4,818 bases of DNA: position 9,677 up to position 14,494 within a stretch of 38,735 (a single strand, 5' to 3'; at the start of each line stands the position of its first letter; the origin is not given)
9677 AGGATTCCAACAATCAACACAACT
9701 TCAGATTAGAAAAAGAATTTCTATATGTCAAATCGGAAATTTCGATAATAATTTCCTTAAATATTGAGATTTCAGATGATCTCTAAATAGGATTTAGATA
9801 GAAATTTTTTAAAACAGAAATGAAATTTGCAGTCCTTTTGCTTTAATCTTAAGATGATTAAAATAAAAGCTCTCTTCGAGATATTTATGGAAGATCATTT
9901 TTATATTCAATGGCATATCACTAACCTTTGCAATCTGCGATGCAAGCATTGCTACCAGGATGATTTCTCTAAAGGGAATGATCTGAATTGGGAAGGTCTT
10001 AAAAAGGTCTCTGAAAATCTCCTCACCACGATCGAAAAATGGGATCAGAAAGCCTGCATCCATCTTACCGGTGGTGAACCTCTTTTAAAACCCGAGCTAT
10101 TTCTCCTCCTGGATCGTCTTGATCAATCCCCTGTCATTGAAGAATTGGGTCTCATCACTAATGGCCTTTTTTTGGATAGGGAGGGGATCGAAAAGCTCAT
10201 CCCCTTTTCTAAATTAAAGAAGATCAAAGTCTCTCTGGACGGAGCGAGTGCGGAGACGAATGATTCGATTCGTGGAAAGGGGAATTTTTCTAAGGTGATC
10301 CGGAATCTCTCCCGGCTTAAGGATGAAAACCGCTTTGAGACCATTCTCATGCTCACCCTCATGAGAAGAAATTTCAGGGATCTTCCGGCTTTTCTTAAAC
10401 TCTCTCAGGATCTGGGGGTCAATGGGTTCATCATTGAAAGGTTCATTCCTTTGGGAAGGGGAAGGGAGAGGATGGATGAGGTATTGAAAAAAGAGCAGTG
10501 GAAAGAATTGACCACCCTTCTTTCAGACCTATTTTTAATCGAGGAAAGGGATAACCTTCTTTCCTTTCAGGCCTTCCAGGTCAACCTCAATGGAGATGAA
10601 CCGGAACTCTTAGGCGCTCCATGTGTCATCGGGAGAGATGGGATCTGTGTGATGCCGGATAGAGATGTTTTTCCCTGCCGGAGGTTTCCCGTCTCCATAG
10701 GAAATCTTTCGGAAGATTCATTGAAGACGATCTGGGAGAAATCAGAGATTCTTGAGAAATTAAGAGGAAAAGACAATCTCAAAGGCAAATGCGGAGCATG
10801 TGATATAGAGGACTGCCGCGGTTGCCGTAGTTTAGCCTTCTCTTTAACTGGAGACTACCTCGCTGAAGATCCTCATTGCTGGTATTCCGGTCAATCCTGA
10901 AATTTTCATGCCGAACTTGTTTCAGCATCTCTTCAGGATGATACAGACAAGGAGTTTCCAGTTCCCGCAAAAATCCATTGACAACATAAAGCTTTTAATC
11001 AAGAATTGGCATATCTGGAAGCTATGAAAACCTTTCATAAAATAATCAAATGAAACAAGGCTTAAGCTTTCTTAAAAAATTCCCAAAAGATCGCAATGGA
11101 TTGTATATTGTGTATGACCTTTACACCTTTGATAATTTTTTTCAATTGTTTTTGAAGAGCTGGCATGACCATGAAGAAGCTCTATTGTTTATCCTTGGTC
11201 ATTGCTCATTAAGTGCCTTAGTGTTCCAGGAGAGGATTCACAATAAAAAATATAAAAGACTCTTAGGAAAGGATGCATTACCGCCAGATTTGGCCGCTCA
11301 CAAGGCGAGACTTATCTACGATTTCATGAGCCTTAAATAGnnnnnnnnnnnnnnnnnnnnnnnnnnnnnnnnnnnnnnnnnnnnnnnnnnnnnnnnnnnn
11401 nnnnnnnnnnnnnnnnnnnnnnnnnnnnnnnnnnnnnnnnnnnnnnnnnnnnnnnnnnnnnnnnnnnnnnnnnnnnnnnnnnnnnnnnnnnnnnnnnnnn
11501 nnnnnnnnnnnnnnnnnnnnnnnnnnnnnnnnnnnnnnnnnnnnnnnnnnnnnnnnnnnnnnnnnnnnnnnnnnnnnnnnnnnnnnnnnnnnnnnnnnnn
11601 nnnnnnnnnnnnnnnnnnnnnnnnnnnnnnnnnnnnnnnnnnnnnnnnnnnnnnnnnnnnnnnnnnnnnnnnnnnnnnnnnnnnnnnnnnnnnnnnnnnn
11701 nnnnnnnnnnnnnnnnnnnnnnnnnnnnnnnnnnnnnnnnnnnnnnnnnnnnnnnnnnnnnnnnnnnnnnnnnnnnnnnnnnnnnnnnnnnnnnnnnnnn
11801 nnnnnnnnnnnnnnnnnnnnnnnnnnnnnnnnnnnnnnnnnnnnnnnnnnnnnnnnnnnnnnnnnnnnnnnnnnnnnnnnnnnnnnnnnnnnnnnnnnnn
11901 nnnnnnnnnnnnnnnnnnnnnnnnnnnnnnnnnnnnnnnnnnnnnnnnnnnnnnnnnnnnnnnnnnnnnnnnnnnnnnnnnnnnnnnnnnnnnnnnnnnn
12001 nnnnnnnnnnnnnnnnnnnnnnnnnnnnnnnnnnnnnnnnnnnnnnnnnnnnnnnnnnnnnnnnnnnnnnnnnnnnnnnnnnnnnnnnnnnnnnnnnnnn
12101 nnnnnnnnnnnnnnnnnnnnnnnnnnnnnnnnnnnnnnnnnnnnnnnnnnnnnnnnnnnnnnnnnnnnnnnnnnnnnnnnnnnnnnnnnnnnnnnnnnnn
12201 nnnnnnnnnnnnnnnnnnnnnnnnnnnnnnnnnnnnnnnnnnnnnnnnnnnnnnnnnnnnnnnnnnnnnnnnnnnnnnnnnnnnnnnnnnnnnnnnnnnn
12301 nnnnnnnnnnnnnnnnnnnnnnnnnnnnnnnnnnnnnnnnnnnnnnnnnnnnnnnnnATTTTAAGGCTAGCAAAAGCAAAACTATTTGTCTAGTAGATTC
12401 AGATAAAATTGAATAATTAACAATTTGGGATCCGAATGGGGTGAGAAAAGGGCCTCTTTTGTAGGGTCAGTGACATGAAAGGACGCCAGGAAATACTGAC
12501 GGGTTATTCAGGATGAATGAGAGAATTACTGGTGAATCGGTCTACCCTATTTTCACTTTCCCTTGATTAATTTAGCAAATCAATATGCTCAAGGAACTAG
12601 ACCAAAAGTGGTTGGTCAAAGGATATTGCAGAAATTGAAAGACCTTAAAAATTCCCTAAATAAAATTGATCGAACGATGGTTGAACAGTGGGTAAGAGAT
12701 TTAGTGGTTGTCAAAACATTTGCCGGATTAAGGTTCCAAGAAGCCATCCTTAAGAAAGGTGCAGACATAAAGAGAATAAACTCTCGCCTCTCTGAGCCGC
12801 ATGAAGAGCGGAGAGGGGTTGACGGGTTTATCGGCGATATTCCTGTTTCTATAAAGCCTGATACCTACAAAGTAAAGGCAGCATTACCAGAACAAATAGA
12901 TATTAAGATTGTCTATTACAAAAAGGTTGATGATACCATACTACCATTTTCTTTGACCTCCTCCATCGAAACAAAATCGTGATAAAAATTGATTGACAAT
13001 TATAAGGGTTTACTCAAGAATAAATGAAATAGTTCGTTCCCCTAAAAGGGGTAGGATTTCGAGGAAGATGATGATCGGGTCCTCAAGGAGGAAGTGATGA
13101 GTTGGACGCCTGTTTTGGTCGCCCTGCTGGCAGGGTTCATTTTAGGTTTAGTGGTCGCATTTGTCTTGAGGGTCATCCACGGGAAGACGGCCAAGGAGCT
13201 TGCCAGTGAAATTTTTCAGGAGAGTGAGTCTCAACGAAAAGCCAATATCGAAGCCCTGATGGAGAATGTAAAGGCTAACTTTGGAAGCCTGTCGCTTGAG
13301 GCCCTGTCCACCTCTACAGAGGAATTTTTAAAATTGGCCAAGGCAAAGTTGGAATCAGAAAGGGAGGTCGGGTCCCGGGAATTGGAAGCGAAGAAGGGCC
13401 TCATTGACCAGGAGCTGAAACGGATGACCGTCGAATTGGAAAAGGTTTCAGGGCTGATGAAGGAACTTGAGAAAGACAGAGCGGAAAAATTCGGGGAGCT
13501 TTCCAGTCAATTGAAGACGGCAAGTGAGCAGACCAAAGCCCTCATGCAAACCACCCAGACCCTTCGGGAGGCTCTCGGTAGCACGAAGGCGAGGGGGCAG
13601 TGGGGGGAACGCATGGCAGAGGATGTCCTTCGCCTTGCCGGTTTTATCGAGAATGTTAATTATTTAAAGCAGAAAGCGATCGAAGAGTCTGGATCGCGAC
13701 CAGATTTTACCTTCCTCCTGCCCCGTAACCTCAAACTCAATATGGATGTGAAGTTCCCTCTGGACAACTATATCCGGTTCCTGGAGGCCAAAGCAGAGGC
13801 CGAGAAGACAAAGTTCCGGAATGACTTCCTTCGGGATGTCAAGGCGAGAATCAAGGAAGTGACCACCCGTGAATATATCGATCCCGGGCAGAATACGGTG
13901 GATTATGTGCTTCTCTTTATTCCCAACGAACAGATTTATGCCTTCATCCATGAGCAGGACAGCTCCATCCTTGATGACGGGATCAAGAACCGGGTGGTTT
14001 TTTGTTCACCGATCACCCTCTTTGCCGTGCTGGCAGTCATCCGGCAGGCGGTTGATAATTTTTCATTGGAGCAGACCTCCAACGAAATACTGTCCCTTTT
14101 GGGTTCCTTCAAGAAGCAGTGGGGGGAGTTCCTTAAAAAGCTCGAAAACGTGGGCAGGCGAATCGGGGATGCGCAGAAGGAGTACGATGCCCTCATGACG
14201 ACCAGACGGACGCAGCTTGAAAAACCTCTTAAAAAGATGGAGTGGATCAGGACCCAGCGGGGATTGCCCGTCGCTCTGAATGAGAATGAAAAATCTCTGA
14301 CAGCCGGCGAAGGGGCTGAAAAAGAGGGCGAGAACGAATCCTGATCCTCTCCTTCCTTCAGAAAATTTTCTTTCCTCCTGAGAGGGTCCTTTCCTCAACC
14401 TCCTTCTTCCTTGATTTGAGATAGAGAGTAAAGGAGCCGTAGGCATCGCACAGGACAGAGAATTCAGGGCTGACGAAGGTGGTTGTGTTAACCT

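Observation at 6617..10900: yedF, a transglutaminase-like protein and selD(Sec) form an operon, with a divergent radical SAM/SPASM gene: a candidate undescribed selenium-handling module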

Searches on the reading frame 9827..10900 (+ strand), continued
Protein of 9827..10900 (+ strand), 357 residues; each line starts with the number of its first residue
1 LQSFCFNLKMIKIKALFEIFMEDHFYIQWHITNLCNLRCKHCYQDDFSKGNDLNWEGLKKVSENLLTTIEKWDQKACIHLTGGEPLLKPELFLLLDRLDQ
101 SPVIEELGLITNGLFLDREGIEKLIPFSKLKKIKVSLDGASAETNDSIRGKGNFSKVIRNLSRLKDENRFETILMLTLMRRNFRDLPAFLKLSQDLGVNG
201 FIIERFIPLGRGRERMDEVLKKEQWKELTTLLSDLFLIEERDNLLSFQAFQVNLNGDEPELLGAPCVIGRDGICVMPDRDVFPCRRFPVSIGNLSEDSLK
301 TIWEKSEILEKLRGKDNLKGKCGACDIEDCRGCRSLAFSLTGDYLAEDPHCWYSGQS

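Call 30: find_encoding_contigs(protein=P0171, flank=6000, max_places=2)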
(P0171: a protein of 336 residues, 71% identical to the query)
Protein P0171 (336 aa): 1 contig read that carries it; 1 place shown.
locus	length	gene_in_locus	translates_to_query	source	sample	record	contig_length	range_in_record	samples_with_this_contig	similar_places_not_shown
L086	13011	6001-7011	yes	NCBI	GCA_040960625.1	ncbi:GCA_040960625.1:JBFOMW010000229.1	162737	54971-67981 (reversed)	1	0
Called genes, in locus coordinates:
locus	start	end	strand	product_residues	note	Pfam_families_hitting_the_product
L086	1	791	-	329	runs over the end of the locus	PF04055:Radical_SAM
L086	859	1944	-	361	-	PF04055:Radical_SAM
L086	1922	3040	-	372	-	PF00890:FAD_binding_2 (weak), PF01134:GIDA (weak), PF01266:DAO (weak), PF03486:HI0933_like (weak), PF07992:Pyr_redox_2, PF12831:FAD_oxidored, PF13450:NAD_binding_8, PF22578:GGR_cat, +2 more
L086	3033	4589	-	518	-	PF21948:LplA-B_cat, PF01976:DUF116 (weak)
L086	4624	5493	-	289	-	PF00586:AIRS, PF02769:AIRS_C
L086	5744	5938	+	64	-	-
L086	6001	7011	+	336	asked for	PF04055:Radical_SAM, PF13186:SPASM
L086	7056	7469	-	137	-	PF23198:PDE8A_N (faint), PF00072:Response_reg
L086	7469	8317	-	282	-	-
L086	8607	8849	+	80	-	-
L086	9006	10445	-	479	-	PF01436:NHL (faint), PF22494:choice_anch_I (faint), PF02239:Cytochrom_D1 (faint), PF10282:Lactonase (faint), PF21783:YNCE (weak), PF25174:Beta-prop_THOC3 (faint)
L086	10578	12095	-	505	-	PF02310:B12-binding, PF04055:Radical_SAM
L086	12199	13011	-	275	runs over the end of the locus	PF01578:Cytochrom_C_asm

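Call 31: find_encoding_contigs(protein=P0214, flank=6000, max_places=2)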
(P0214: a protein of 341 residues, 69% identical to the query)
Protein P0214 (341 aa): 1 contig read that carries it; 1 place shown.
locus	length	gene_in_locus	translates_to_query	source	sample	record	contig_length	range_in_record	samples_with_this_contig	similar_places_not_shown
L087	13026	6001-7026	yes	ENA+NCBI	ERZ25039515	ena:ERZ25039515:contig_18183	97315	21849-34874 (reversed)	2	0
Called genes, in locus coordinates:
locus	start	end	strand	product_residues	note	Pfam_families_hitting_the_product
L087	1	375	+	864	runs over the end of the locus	PF00384:Molybdopterin, PF01568:Molydop_binding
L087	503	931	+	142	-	PF01592:NifU_N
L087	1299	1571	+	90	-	PF02597:ThiS (weak)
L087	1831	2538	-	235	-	PF02769:AIRS_C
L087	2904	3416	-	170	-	PF02635:DsrE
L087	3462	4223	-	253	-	PF01869:BcrAD_BadFG, PF21522:MreB-like_C (faint)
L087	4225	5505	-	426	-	PF06050:HGD-D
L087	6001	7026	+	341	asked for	PF04055:Radical_SAM, PF13186:SPASM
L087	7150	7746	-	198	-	PF23914:TPR_CcmH_CycH, PF12895:ANAPC3 (faint), PF14559:TPR_19 (weak), PF00515:TPR_1 (weak), PF13371:TPR_9 (weak), PF13414:TPR_11 (weak), PF13432:TPR_16 (weak), PF13414:TPR_11, +8 more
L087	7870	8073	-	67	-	PF00072:Response_reg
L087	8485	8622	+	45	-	-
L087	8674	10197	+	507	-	PF00672:HAMP, PF00512:HisKA, PF02518:HATPase_c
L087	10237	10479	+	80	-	PF05635:23S_rRNA_IVP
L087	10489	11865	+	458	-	PF00072:Response_reg, PF00158:Sigma54_activat, PF14532:Sigma54_activ_2, PF07728:AAA_5 (weak), PF25601:AAA_lid_14, PF02954:HTH_8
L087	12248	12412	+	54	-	-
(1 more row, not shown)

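Call 41: search_solved_structures(query=window:9887-10900:+, max_evalue=0.00001)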
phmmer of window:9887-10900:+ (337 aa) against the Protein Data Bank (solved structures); distinct sequences matched with E-value up to 0.00001: 8.
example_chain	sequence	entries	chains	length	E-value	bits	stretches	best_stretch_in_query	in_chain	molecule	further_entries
6c8v_A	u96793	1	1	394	5.2e-11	45.7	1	11-333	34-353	Coenzyme PQQ synthesis protein E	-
1tv7_A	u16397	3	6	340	8e-11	45.1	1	9-129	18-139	Molybdenum cofactor biosynthesis protein A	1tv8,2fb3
2fb2_A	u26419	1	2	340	1e-10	44.8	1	10-129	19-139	Molybdenum cofactor biosynthesis protein A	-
5wgg_A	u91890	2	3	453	1.3e-09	41.1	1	9-269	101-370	Radical SAM domain protein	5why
6efn_A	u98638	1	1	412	2.8e-08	36.7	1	10-291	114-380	Sporulation killing factor maturation protein SkfB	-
7vob_C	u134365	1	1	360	1.1e-07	34.8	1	11-178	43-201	Cytosylglucuronate decarboxylase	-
7voc_C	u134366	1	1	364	1.1e-07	34.8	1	11-178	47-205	Cytosylglucuronate decarboxylase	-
7tol_A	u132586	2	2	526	5.8e-06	29.1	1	10-160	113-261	glycerol dibiphytanyl glycerol tetraether - macrocyclic archaeol synthase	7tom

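Call 62: search_protein_families(library=pfam, proteins=[L086:5744-5935:+], max_evalue=0.01)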
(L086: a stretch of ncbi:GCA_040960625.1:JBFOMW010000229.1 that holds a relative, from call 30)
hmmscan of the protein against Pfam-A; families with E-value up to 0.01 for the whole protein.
L086:5744-5935:+ (64 aa): 0 families

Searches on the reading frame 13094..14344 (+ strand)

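Call 22: search_protein_families(library=ncbifam, proteins=[window:13094-14344:+], max_evalue=1e-10)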
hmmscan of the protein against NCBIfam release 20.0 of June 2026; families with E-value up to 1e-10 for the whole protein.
window:13094-14344:+ (416 aa): 1 family
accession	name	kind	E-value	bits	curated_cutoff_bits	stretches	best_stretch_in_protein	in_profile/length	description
NF007686.0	PRK10361.1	equivalog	4.9e-20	71.6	810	1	148-369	182-408/475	DNA recombination protein RmuC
